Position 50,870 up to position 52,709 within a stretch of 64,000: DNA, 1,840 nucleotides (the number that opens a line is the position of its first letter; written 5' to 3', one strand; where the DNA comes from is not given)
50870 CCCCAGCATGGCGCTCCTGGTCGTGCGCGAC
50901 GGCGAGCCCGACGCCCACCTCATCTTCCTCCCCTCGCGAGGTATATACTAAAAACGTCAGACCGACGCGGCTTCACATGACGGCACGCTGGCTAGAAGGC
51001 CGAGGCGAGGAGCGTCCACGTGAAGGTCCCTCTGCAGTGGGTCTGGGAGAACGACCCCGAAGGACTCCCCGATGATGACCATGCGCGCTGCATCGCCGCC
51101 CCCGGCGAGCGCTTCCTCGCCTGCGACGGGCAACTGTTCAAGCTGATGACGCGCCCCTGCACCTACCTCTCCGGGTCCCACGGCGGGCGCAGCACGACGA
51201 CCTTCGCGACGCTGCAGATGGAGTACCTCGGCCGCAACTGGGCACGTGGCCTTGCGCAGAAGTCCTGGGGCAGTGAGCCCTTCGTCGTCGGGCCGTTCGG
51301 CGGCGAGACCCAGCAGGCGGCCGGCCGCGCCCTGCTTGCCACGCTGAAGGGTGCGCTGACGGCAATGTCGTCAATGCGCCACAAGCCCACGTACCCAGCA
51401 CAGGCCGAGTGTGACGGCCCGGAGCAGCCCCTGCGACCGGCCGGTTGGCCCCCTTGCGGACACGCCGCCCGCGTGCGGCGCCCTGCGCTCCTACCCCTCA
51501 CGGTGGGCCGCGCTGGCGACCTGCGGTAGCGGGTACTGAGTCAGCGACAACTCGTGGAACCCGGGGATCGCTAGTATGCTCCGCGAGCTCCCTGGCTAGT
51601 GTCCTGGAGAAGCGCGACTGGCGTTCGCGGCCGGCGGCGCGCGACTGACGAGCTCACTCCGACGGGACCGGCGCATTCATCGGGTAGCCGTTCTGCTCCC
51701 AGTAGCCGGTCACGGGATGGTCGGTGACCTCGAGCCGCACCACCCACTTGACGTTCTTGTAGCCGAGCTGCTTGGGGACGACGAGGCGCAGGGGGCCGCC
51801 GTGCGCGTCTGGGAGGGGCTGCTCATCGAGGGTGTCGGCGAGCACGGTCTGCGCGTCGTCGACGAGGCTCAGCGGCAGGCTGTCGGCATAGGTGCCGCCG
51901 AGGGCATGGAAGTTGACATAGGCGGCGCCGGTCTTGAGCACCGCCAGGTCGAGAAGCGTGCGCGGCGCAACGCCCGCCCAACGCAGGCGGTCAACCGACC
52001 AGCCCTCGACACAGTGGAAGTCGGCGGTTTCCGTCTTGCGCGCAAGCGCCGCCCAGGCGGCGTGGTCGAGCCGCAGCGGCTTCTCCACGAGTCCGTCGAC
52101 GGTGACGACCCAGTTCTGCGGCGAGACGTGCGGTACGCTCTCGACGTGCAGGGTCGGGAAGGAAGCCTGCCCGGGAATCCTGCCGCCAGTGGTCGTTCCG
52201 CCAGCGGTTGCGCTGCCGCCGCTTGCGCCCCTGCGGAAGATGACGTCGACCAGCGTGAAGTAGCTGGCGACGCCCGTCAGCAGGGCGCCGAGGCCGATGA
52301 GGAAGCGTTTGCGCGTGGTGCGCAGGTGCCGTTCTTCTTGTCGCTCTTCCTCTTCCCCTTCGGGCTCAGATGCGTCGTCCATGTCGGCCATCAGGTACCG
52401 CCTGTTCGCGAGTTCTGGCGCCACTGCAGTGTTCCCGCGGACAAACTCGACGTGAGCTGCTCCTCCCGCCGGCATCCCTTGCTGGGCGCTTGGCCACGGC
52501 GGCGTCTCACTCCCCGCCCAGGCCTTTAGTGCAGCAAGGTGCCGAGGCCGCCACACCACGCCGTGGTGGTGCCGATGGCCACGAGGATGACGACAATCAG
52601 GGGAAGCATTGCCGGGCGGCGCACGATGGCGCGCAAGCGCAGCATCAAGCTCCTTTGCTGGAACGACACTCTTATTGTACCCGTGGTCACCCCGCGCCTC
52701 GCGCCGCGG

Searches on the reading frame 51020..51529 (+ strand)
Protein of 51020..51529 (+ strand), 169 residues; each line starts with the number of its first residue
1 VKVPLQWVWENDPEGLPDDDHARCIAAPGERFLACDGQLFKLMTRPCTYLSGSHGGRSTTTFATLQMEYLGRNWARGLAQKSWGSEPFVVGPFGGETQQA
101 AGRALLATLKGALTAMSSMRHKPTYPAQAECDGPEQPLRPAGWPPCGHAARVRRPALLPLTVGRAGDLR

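Call 10: search_protein_families(library=pfam, proteins=[window:51020-51529:+], max_evalue=0.01)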
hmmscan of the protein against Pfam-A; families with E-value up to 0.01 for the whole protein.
window:51020-51529:+ (169 aa): 0 families

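Call 31: find_homologous_proteins(query=window:51020-51529:+, max_evalue=0.001)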
Query window:51020-51529:+ (169 aa): 81 proteins with E <= 0.001 among 312 candidates.
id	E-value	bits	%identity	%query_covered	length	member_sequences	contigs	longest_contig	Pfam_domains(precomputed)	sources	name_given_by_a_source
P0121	4.9e-113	393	100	100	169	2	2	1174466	-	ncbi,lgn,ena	-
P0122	1.2e-93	330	86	100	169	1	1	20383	-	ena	-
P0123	5.1e-75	269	73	100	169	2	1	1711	-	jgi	jgi:hypothetical protein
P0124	2.6e-73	264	71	100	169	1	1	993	-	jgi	-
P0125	1.3e-72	261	72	100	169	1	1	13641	-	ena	-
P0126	1.2e-71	258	72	100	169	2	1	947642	-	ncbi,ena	-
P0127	3.5e-71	257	69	100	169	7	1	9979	-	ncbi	-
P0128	1.2e-70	255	70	100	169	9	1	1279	-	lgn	-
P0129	1.3e-69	252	69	100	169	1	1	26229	-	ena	-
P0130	1.4e-68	248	69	99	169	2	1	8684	-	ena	-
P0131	8.3e-68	246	69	100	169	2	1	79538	-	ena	-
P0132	2.2e-66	241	68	100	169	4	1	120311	-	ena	-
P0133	7.1e-65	236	67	100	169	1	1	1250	-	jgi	-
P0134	3.6e-64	234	68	99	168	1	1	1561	-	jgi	jgi:hypothetical protein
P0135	5.4e-64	233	66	100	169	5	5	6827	-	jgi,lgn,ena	jgi:hypothetical protein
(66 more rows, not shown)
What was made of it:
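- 51020..51529 (+): 169-aa conserved hypothetical gene ('WVW' family: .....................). 81 homologues, nearly all 166-170 aa (call 31).
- Checked: The 'hypothetical' gene has 81 full-length homologues (call 31).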

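Call 32: find_encoding_contigs(protein=P0121, flank=2000, max_places=4)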
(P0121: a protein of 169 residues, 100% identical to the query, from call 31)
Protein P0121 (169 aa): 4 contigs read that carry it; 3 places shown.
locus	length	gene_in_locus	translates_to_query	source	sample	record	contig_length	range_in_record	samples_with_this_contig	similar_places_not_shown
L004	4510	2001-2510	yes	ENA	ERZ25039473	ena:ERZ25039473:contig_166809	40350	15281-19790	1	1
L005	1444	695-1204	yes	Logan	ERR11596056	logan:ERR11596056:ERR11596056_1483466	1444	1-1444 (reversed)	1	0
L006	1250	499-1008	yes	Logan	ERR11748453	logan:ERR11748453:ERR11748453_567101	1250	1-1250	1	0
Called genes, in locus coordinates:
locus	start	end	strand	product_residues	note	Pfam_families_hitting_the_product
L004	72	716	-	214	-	PF06262:Zincin_1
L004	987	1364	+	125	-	PF16640:Big_3_5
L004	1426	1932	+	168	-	PF00149:Metallophos (faint), PF12850:Metallophos_2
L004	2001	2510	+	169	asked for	-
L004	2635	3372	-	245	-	PF00174:Oxidored_molyb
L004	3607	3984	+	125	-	-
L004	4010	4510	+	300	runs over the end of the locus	PF00083:Sugar_tr, PF07690:MFS_1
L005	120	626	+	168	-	PF00149:Metallophos (faint), PF12850:Metallophos_2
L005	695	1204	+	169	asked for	-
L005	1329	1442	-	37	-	?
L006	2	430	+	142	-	?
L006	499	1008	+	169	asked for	-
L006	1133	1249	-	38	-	?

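Call 33: find_encoding_contigs(protein=P0122, flank=10000, max_places=2)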
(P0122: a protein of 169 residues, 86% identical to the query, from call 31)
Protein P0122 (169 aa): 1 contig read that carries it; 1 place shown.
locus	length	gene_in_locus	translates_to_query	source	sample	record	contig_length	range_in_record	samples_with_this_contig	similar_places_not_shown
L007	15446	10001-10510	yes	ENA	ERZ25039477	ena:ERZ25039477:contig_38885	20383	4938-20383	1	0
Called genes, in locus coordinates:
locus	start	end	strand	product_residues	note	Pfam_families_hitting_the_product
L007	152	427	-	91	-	-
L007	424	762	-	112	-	PF25213:HVO_A0261_N (weak), PF12840:HTH_20, PF01022:HTH_5, PF09339:HTH_IclR (weak), PF12802:MarR_2, PF13412:HTH_24 (weak)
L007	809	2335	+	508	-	PF01053:Cys_Met_Meta_PP, PF00155:Aminotran_1_2, PF00266:Aminotran_5 (weak)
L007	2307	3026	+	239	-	PF06253:MTTB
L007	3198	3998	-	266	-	PF00496:SBP_bac_5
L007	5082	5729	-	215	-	-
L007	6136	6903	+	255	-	PF00282:Pyridoxal_deC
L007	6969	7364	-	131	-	-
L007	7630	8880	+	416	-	-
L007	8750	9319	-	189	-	-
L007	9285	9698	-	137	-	PF10604:Polyketide_cyc2, PF03364:Polyketide_cyc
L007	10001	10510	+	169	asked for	-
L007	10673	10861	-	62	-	-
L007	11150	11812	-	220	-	-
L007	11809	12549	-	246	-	PF00174:Oxidored_molyb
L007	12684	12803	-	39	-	-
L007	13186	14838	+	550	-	PF07690:MFS_1, PF00083:Sugar_tr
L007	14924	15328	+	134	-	PF17754:TetR_C_14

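Call 34: find_encoding_contigs(protein=P0126, flank=3000, max_places=2)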
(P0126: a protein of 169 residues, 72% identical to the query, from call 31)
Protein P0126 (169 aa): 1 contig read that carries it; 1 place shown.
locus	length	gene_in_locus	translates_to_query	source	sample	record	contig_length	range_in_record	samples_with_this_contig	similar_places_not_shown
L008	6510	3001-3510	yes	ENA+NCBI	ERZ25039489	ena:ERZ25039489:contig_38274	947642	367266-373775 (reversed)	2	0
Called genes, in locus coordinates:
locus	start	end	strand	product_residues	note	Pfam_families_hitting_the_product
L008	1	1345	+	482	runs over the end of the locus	PF02743:dCache_1, PF00672:HAMP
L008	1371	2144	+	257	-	PF01590:GAF (faint), PF07730:HisKA_3, PF13581:HATPase_c_2, PF02518:HATPase_c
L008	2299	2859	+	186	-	PF13581:HATPase_c_2, PF02518:HATPase_c (weak)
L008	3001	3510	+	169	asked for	-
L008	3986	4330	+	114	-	PF13534:Fer4_17 (faint), PF12838:Fer4_7 (faint), PF13187:Fer4_9, PF00037:Fer4 (faint), PF13237:Fer4_10 (weak)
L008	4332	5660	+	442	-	PF07992:Pyr_redox_2, PF00070:Pyr_redox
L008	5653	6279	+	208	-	-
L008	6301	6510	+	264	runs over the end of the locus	PF14522:Cytochrome_C7 (faint), PF02085:Cytochrom_CIII (faint), PF14537:Cytochrom_c3_2 (faint)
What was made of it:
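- Site 2 is conserved at orthologous loci with unrelated flanks (calls 33, 34).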

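Call 40: find_related_loci(query=A2, collection=genome_contigs, flank=4000)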
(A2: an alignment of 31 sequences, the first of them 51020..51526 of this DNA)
Query A2 (169 aa) in genome_contigs; peptide patterns used: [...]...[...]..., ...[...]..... (x = any residue, [..] = any of these).
66 stretches matched a pattern; 12 encode a relative of the query (tblastn E <= 1e-3); 12 distinct loci.
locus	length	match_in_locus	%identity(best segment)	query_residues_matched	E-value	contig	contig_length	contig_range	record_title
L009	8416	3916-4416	68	1-167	6e-67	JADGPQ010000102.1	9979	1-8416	MAG: Thermoleophilia bacterium isolate Chersky.21_4 contig-100_3442, whole genome shotgun sequence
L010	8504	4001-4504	65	1-169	2e-66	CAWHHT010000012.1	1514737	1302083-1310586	MAG: uncultured Thermoleophilia bacterium isolate MFD01872.bin.2.207 genome assembly, contig: contig_85620, whole genome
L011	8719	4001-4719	72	1-169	1e-61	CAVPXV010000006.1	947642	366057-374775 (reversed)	MAG: uncultured Thermoleophilia bacterium isolate MFD01872.bin.1.273 genome assembly, contig: contig_38274, whole genome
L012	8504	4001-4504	62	1-169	2e-61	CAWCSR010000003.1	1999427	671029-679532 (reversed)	MAG: uncultured Thermoleophilia bacterium isolate MFD04428.bin.2.40 genome assembly, contig: contig_23250, whole genome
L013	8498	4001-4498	63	1-169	9e-59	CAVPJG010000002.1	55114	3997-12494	MAG: uncultured Thermoleophilia bacterium isolate MFD00032.bin.2.164 genome assembly, contig: contig_136656, whole genom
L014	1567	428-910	58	1-163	7e-56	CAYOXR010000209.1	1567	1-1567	MAG TPA_asm: uncultured bacterium isolate SRP185410_co1_429 genome assembly, contig: k141_1654623, whole genome shotgun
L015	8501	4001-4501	62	1-169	8e-53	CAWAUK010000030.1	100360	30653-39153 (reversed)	MAG: uncultured Thermoleophilia bacterium isolate MFD02134.bin.3.466 genome assembly, contig: contig_3725, whole genome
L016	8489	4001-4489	54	1-168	1e-51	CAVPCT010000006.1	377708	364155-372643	MAG: uncultured Thermoleophilia bacterium isolate MFD00032.bin.2.59 genome assembly, contig: contig_49755, whole genome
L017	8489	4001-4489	56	6-169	3e-51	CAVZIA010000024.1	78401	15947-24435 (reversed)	MAG: uncultured Thermoleophilia bacterium isolate MFD02416.bin.2.102 genome assembly, contig: contig_7078, whole genome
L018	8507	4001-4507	59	1-169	6e-52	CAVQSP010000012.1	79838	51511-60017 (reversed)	MAG: uncultured Thermoleophilia bacterium isolate MFD00032.bin.2.192 genome assembly, contig: contig_31545, whole genome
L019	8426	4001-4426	63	1-143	6e-43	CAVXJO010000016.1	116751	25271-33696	MAG: uncultured Thermoleophilia bacterium isolate MFD05684.bin.1.282 genome assembly, contig: contig_85130, whole genome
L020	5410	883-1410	58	1-169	9e-38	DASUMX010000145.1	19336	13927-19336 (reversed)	MAG TPA_asm: Thermoleophilia bacterium isolate SMAG_U1584 k141_2057799, whole genome shotgun sequence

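Call 42: find_related_loci(query=A2, collection=metagenome_contigs, flank=3000)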
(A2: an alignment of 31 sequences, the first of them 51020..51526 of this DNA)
Query A2 (169 aa) in metagenome_contigs; peptide patterns used: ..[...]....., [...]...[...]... (x = any residue, [..] = any of these).
600 stretches matched a pattern (row limit reached: there are more); 19 encode a relative of the query (tblastn E <= 1e-3); 19 distinct loci.
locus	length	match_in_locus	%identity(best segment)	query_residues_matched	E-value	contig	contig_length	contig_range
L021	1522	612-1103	69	1-164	1e-75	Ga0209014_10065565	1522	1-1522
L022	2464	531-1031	68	1-167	4e-67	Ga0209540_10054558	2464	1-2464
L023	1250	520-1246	67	1-169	3e-63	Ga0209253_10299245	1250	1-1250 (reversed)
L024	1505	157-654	66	1-167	9e-62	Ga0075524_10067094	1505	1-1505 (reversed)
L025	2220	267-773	67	1-169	1e-59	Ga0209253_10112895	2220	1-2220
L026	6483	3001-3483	60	1-162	5e-57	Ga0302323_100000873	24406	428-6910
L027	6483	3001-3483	60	1-162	5e-57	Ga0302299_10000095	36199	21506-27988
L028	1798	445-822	67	1-126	3e-56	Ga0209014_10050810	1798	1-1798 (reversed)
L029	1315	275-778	56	1-168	1e-52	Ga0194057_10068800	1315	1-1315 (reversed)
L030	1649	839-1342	55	1-168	2e-51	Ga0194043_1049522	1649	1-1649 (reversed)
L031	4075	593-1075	57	1-162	6e-47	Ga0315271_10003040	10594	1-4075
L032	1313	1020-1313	70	1-98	3e-46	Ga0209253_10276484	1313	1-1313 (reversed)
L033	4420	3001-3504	56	1-169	1e-44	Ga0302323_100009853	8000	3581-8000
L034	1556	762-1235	62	1-161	6e-38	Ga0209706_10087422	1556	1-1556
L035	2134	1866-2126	64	1-92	6e-35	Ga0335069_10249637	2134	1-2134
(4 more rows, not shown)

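Call 61: search_protein_families(library=ncbifam, proteins=[window:51020-51529:+], max_evalue=0.1)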
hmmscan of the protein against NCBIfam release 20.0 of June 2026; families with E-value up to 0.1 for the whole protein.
window:51020-51529:+ (169 aa): 0 families

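Call 64: search_solved_structures(query=A2, max_evalue=10)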
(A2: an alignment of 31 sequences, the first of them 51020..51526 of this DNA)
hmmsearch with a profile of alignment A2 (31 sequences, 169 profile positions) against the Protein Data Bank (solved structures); distinct sequences matched with E-value up to 10: 1.
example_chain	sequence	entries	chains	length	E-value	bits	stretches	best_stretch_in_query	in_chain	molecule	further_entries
5eka_A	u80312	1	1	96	0.71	13.1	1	99-160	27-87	DNA-binding protein HU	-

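Call 65: search_protein_families(library=padloc, proteins=[window:51020-51529:+], max_evalue=1)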
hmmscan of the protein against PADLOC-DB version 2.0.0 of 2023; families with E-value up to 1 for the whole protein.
window:51020-51529:+ (169 aa): 0 families

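Call 70: predict_structure(alignment_id=A2)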
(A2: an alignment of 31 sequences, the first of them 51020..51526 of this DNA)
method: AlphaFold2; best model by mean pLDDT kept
length: 169 residues; sequences in the alignment: 31
mean_pLDDT: 64.0   pTM: 0.56
mean pLDDT of the five models: 64.0, 63.3, 62.3, 56.3, 52.2
residues with pLDDT >= 90: 0; 70-90: 70; 50-70: 57; < 50: 42
segments of 3 or more residues with pLDDT < 50: 120-136, 141-144, 146-155, 160-163, 165-167
pLDDT, mean of each block of 10 residues (from residue 1): 61 57 70 78 81 58 86 60 84 76 85 65 38 48 44 49 46
secondary structure, 60 per line:
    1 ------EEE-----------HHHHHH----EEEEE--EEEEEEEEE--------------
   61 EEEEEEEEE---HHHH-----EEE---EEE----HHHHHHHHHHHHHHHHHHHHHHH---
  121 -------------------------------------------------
elements in order: E7-9 H21-26 E31-35 E38-46 E61-69 H73-76 E82-84 E88-90 H95-117

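Call 79: search_protein_families(library=pfam, alignment_id=A2, max_evalue=1)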
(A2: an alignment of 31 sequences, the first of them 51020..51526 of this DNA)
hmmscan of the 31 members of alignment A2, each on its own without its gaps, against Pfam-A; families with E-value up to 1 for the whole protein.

A. member 1, window:51020-51526:+ (169 aa): 0 families

B. families by the number of members that match (of 31 scanned): 1 family
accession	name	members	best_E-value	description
PF15164.11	WBS28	1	0.18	Williams-Beuren syndrome chromosomal region 28 protein homologue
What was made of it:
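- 51020..51529 (+): No match in Pfam, NCBIfam, PADLOC or PDB (calls 10, 61, 64, 65, 79).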

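Call 100: list_cluster_members(proteins=[P0121])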
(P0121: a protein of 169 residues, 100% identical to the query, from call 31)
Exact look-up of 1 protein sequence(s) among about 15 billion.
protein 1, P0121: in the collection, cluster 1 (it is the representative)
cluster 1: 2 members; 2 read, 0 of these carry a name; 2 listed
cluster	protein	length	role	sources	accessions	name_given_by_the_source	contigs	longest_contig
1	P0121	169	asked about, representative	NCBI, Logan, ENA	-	-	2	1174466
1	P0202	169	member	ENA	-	-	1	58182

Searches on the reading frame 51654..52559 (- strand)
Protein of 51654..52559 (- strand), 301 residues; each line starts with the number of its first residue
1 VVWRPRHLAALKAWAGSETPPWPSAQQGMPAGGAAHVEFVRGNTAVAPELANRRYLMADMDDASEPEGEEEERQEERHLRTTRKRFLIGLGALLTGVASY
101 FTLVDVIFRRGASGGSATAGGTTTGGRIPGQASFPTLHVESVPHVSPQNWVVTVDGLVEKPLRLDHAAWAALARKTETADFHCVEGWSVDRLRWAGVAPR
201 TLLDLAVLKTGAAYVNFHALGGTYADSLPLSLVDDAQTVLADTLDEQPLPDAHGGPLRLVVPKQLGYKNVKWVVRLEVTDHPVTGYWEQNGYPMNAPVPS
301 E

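Call 10: search_protein_families(library=pfam, proteins=[window:51654-52559:-], max_evalue=0.01)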
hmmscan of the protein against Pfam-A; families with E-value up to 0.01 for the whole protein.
window:51654-52559:- (301 aa): 1 family
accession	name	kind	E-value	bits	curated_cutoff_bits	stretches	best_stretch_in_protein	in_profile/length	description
PF00174.25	Oxidored_molyb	-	3.3e-34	118.3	24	1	141-287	3-169/169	Oxidoreductase molybdopterin binding domain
